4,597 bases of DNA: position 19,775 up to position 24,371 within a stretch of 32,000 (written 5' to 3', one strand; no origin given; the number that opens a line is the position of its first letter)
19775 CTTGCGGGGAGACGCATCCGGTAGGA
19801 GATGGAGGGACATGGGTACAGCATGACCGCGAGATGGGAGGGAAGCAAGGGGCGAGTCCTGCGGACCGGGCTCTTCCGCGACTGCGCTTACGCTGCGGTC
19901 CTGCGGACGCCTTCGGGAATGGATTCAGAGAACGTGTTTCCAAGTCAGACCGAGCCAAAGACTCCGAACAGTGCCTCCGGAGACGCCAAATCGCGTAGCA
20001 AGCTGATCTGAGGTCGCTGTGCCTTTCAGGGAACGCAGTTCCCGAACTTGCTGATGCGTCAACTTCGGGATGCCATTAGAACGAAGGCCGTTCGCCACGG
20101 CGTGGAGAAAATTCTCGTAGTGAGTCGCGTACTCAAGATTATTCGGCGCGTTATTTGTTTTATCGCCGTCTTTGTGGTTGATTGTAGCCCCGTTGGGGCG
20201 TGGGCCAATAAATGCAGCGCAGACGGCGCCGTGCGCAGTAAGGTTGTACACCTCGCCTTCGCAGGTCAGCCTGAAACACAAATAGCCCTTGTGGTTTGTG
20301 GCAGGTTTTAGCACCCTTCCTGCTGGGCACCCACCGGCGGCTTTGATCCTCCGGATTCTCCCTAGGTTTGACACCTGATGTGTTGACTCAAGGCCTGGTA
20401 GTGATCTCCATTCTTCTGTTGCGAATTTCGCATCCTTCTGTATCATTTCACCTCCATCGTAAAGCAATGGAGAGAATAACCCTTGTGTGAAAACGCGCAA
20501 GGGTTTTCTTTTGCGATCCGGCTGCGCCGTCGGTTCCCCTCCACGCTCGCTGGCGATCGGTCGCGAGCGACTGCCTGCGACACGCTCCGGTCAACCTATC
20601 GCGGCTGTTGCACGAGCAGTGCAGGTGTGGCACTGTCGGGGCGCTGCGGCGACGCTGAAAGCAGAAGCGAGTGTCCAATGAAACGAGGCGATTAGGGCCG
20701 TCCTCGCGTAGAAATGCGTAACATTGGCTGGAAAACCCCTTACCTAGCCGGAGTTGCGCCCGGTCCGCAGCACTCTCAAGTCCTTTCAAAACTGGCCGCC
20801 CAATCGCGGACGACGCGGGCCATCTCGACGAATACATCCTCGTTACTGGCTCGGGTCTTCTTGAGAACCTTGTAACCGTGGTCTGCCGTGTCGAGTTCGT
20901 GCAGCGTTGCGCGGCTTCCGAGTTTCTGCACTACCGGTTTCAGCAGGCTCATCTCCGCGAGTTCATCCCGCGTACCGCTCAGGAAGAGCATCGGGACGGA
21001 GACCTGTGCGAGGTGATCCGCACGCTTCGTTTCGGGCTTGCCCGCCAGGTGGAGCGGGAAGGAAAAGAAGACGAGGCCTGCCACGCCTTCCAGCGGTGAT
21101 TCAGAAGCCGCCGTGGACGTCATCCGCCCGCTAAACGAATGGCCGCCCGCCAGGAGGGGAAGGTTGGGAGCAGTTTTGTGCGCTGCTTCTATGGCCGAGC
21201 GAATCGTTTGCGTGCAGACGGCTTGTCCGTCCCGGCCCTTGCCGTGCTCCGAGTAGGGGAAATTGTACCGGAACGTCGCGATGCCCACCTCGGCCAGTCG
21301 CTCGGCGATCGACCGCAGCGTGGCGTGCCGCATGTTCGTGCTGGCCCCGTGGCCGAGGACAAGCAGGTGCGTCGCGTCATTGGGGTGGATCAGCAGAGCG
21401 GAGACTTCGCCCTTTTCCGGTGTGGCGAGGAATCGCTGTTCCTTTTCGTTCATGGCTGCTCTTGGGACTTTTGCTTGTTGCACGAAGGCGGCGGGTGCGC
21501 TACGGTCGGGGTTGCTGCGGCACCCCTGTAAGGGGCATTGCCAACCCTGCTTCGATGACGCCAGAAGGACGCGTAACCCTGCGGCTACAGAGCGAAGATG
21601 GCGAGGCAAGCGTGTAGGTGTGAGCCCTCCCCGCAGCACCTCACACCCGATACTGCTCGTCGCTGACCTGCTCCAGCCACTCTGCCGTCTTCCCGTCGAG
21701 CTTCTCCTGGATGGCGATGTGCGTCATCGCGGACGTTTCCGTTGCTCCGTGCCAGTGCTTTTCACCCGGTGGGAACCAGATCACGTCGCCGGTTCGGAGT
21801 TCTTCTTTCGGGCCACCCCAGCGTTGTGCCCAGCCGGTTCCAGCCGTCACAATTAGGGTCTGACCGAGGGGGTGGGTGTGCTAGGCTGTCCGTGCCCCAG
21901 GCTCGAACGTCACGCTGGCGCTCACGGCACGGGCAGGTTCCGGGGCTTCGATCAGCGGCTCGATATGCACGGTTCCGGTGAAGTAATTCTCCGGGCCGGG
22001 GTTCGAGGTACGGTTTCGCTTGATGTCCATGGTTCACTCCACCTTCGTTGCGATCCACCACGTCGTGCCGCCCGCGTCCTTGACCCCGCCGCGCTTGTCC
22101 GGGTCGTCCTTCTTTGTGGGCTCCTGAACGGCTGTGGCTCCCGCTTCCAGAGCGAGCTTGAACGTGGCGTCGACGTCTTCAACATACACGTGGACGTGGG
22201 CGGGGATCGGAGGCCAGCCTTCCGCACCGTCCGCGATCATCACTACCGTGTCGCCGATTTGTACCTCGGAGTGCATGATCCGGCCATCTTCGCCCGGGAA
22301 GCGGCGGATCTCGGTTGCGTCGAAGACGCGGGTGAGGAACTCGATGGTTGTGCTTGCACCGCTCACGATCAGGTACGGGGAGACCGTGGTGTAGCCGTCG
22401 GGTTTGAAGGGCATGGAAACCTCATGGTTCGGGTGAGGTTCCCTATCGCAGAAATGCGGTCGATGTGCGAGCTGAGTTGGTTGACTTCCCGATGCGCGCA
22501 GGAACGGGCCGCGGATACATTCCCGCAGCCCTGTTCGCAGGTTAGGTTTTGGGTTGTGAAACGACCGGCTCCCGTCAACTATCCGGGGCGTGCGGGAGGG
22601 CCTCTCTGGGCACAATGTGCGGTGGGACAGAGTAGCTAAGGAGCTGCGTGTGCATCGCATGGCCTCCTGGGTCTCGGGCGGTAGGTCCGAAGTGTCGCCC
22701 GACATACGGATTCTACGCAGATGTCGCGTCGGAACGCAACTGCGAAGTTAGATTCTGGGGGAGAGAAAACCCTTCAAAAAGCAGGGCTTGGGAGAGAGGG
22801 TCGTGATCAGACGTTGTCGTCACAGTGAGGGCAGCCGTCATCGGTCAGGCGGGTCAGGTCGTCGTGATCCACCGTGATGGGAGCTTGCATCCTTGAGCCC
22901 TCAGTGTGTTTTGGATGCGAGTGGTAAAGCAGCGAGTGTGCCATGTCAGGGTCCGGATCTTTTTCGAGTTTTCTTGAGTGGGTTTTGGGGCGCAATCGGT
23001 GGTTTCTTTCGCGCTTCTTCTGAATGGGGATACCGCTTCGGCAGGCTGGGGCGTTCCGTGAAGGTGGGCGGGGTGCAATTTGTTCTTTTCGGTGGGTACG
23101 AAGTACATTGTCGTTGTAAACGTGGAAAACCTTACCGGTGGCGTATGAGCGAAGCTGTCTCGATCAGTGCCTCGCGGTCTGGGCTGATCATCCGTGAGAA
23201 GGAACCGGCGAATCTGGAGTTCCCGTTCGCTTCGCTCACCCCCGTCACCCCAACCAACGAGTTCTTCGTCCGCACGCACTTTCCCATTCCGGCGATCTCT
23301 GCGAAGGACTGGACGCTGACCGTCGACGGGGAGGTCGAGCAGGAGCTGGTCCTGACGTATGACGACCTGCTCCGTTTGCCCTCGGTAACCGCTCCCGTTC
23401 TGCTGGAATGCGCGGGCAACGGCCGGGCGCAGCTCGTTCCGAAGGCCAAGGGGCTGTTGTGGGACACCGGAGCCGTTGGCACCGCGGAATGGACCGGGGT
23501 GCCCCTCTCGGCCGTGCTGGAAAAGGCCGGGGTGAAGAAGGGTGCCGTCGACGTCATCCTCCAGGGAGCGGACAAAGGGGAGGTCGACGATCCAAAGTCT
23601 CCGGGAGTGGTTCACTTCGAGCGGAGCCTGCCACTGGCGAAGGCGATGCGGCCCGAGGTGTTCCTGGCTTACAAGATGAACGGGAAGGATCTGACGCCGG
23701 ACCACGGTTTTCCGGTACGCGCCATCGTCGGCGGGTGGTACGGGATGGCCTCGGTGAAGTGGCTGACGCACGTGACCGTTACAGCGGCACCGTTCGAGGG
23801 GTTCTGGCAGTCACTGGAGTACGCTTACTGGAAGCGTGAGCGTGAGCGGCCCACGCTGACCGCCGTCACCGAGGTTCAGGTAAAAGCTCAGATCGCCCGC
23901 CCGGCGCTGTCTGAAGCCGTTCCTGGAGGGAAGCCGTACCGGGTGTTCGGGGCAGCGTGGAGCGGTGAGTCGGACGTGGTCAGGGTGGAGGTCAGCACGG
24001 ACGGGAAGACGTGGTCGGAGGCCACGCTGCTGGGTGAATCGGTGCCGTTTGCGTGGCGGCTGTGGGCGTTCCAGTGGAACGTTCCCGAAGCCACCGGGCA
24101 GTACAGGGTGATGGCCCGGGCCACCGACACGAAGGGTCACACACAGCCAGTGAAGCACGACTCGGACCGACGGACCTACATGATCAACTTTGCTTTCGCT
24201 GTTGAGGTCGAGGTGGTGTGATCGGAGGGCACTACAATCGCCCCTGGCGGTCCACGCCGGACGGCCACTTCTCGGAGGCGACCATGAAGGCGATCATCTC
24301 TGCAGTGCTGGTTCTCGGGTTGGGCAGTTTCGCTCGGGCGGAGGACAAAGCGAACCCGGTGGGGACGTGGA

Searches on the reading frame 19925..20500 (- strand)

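Call 17: search_protein_families(library=pfam, proteins=[window:19925-20500:-], max_evalue=0.01)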
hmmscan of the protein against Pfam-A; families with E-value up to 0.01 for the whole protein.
window:19925-20500:- (191 aa): 2 families
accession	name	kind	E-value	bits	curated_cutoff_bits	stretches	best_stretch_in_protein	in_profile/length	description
PF13392.12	HNH_3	-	8.7e-11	41.7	24.8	1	89-130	3-44/46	HNH endonuclease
PF07463.16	NUMOD4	-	6.3e-10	39.6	23.4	1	29-79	1-49/49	NUMOD4 motif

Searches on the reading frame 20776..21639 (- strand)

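Call 18: search_protein_families(library=pfam, proteins=[window:20776-21639:-], max_evalue=0.01)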
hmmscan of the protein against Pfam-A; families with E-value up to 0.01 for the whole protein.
window:20776-21639:- (287 aa): 3 families
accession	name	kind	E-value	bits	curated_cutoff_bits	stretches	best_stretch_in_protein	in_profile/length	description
PF20408.4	Abhydrolase_11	-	5e-37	128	27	1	91-281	3-192/193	Alpha/beta hydrolase domain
PF12695.13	Abhydrolase_5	-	1.5e-06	28.6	27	1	151-254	47-140/164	Alpha/beta hydrolase family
PF12146.15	Hydrolase_4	-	2.6e-06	27.3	27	0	208-254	185-232/239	Serine aminopeptidase, S33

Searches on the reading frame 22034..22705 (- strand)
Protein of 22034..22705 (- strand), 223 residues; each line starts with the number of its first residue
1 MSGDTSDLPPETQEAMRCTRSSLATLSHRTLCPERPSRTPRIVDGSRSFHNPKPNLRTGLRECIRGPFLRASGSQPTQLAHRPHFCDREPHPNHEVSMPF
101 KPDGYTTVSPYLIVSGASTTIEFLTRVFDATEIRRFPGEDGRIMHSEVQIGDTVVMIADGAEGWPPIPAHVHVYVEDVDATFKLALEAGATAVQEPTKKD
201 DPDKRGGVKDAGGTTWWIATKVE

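Call 18: search_protein_families(library=pfam, proteins=[window:22034-22705:-], max_evalue=0.01)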
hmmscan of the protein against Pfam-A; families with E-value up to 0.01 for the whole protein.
window:22034-22705:- (223 aa): 2 families
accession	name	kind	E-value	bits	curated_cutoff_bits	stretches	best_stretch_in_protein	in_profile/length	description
PF00903.31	Glyoxalase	-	4.6e-08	33.9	20.6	1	112-218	7-121/121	Glyoxalase/Bleomycin resistance protein/Dioxygenase superfamily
PF18029.7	Glyoxalase_6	-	0.0021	19.1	23.6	1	168-211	59-98/106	Glyoxalase-like domain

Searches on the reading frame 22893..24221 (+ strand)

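Call 18: search_protein_families(library=pfam, proteins=[window:22893-24221:+], max_evalue=0.01)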
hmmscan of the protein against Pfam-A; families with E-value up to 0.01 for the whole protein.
window:22893-24221:+ (442 aa): 2 families
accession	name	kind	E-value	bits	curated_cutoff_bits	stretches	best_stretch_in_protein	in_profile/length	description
PF00174.25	Oxidored_molyb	-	6.1e-60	202.1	24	1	129-305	1-169/169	Oxidoreductase molybdopterin binding domain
PF03404.22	Mo-co_dimer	-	9.5e-13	48.8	22.7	1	324-440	3-136/138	Mo-co oxidoreductase dimerisation domain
